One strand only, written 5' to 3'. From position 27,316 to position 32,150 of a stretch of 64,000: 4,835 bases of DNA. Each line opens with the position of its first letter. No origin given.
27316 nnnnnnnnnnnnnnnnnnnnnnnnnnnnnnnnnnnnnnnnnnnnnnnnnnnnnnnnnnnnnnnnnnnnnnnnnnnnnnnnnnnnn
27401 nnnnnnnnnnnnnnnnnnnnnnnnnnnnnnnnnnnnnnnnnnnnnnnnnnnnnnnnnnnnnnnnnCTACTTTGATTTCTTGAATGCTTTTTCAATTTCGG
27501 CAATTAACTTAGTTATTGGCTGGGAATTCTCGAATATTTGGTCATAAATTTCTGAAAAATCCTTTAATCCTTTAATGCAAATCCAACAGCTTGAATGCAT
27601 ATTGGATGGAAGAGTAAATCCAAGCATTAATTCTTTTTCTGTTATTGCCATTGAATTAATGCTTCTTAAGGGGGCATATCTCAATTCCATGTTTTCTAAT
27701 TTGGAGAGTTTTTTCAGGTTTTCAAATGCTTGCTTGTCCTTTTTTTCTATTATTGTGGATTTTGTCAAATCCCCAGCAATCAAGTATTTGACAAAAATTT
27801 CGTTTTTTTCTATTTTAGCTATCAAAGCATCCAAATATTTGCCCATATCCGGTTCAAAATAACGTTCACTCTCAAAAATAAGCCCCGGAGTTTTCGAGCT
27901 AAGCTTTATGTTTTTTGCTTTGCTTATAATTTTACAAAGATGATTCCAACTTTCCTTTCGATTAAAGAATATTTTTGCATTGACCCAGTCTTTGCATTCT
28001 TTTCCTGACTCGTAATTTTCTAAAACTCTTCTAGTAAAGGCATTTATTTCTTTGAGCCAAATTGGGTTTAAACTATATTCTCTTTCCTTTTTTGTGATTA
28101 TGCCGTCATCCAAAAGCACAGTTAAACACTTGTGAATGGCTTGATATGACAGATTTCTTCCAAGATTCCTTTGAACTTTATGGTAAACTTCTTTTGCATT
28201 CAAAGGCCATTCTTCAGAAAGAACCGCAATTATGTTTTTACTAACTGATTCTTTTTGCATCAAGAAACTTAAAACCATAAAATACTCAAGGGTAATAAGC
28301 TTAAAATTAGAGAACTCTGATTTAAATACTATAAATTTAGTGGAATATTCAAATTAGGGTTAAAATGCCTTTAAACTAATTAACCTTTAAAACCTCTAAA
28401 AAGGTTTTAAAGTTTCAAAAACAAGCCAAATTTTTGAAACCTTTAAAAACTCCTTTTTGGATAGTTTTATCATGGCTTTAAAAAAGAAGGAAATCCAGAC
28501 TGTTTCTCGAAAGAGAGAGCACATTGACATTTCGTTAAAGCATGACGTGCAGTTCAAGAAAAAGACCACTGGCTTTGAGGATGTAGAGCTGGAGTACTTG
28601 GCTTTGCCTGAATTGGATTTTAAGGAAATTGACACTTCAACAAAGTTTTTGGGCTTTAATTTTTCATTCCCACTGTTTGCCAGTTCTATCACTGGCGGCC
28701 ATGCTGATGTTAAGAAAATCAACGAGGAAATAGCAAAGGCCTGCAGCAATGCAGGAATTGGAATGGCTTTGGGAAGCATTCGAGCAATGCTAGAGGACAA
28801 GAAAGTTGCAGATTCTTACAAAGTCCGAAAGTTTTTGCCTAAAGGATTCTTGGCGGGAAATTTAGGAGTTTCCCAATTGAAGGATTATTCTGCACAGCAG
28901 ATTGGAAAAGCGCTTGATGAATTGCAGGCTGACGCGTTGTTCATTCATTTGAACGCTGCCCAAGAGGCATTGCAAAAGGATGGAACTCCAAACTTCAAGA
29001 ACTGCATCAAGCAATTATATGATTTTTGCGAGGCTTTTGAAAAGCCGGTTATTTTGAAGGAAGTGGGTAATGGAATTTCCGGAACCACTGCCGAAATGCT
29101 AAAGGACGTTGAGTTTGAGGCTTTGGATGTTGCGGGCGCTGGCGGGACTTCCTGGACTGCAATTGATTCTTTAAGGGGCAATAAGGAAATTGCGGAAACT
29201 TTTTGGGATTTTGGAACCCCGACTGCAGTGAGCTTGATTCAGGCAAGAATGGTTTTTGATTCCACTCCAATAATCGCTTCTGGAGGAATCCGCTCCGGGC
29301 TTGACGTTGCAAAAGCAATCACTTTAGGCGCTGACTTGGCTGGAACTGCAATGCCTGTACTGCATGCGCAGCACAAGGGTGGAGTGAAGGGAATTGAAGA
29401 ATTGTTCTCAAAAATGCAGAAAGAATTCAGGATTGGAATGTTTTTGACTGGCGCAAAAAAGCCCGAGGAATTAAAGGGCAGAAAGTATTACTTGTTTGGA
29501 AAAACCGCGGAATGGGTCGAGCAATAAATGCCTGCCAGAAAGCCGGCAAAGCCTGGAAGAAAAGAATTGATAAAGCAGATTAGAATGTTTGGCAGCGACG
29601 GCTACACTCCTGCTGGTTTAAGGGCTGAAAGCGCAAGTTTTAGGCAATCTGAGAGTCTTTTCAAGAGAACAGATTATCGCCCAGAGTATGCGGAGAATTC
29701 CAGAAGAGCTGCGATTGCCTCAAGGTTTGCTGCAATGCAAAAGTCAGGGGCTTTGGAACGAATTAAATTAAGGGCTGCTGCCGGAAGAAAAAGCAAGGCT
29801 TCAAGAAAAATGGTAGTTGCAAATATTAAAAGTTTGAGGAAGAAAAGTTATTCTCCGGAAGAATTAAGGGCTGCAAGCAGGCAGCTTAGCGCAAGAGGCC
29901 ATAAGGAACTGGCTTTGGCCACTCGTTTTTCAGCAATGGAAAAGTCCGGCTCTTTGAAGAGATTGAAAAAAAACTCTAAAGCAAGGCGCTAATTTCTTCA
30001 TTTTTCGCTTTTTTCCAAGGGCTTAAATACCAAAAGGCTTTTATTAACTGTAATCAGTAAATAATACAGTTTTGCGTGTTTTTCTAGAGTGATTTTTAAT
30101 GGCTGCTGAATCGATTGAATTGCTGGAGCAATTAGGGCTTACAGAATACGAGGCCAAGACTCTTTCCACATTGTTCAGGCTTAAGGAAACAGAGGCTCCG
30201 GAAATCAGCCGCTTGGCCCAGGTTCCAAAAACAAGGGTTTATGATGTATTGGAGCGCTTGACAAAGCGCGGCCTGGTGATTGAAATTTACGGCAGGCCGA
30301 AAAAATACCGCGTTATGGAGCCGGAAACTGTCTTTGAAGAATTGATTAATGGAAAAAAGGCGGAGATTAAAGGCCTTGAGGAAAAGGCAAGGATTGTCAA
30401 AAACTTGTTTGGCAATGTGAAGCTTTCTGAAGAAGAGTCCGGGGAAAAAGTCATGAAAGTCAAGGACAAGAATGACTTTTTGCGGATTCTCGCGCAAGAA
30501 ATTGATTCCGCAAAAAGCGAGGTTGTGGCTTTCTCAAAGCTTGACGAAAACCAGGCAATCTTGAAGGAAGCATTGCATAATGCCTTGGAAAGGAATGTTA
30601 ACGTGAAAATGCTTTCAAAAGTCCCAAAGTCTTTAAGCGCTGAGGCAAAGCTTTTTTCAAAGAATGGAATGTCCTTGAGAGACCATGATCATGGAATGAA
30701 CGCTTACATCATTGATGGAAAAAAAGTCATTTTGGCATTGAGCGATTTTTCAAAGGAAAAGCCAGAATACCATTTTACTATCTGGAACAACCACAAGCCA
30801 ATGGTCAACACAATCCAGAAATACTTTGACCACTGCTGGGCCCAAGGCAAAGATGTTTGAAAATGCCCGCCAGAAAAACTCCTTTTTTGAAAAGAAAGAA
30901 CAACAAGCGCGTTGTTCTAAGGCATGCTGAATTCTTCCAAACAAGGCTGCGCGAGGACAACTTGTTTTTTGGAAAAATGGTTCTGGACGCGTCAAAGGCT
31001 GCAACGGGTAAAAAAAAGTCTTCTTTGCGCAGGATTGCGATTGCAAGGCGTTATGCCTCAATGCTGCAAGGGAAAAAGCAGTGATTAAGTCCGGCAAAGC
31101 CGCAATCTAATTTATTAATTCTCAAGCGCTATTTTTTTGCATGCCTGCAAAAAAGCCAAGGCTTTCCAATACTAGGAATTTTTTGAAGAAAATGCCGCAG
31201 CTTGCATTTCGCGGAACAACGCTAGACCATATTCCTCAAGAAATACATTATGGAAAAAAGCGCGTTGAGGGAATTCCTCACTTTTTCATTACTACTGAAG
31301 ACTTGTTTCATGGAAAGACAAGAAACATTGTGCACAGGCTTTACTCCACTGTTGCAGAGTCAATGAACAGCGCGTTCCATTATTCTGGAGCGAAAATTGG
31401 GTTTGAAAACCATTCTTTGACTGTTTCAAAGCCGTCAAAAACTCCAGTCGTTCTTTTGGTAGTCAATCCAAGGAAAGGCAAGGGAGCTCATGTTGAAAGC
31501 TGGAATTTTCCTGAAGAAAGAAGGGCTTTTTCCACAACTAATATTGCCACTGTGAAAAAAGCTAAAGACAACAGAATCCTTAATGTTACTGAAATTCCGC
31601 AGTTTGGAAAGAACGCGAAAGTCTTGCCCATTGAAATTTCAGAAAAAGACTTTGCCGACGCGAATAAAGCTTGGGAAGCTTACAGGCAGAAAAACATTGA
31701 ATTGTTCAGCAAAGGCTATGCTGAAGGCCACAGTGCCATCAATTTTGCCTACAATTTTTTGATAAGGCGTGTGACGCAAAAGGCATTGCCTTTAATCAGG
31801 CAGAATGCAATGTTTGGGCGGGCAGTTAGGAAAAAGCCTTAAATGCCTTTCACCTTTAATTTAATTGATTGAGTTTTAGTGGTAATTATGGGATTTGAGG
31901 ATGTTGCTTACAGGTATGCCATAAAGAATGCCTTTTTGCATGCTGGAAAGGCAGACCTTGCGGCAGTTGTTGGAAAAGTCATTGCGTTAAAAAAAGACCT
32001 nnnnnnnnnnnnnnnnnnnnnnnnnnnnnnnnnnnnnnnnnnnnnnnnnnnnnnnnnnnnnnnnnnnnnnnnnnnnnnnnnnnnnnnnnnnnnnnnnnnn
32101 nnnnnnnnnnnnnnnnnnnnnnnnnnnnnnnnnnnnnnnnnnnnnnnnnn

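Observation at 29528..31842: Family of small basic paralogs starting MPA(R/K)K with a repeated R[FY]A[AS]M[QEL]K motif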

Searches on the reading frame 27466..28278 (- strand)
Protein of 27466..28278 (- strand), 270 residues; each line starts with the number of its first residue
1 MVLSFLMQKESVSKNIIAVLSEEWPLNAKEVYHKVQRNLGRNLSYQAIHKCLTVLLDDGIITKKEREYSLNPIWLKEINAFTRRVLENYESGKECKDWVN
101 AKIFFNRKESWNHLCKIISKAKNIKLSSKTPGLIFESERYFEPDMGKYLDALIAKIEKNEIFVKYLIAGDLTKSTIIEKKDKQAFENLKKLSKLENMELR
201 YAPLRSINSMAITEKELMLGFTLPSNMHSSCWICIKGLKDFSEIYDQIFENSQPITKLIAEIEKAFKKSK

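Call 3: search_protein_families(library=pfam, proteins=[window:27466-28278:-], max_evalue=1)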
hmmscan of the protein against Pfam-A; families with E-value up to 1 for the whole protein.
window:27466-28278:- (270 aa): 3 families
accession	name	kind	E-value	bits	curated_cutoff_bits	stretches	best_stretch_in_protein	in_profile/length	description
PF17727.6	CtsR_C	-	0.0039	17.8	23.8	1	29-66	3-40/72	CtsR C-terminal dimerization domain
PF14947.12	HTH_45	-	0.013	15.9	25.5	1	41-70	29-58/77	Winged helix-turn-helix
PF21543.3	CvfB_2nd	-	0.11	12.8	27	0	130-158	38-66/76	Virulence regulatory factor CvfB, second domain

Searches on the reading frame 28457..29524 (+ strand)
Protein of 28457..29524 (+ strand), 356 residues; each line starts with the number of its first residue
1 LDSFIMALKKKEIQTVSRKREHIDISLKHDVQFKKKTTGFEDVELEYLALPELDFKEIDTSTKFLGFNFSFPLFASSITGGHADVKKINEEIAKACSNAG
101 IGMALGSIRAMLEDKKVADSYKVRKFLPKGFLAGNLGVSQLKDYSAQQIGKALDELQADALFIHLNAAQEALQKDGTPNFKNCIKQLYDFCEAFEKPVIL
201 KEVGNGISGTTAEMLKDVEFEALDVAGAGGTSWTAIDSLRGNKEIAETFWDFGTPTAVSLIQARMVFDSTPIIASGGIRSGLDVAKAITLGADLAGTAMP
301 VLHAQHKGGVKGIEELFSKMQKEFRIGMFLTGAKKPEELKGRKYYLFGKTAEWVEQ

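Call 3: search_protein_families(library=pfam, proteins=[window:28457-29524:+], max_evalue=1)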
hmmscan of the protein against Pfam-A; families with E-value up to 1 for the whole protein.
window:28457-29524:+ (356 aa): 5 families
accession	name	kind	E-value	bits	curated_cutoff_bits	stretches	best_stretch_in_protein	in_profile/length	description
PF01070.24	FMN_dh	-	7.9e-26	91.3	24.9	2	183-340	206-344/350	FMN-dependent dehydrogenase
PF01645.23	Glu_synthase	-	9.8e-07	28.7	20.4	1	180-302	191-308/369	Conserved region in glutamate synthase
PF00478.31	IMPDH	-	0.00064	19.3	25.6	1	256-294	194-232/345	IMP dehydrogenase / GMP reductase domain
PF01180.27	DHO_dh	-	0.0054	16.4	27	1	264-295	235-266/291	Dihydroorotate dehydrogenase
PF03060.21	NMO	-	0.035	13.9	28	1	268-294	193-218/331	Nitronate monooxygenase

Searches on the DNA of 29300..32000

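Call 71: search_rna_families(source=window, start=29300, end=32000, threshold=evalue, max_evalue=1)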
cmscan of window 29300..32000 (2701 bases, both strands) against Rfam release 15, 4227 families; matches with E-value up to 1: 2.
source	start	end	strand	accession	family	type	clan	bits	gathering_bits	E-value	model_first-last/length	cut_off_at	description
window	29786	29906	-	RF01956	NEAT1_2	Gene; lncRNA;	-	24.6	60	0.028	1-116/116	no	Nuclear enriched abundant transcript 1 conserved region 2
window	30162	30190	+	RF01350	CRISPR-DR41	Gene; CRISPR;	-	20.5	36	0.9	1-29/29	no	CRISPR RNA direct repeat element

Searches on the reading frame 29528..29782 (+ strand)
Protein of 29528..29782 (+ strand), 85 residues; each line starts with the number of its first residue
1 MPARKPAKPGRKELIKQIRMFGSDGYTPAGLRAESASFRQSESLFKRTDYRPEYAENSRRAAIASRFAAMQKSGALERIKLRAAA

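Call 43: search_solved_structures(query=A4, max_evalue=10, show_alignments=3)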
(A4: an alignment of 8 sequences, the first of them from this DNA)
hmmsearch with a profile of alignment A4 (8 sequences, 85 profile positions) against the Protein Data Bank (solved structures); distinct sequences matched with E-value up to 10: 0.
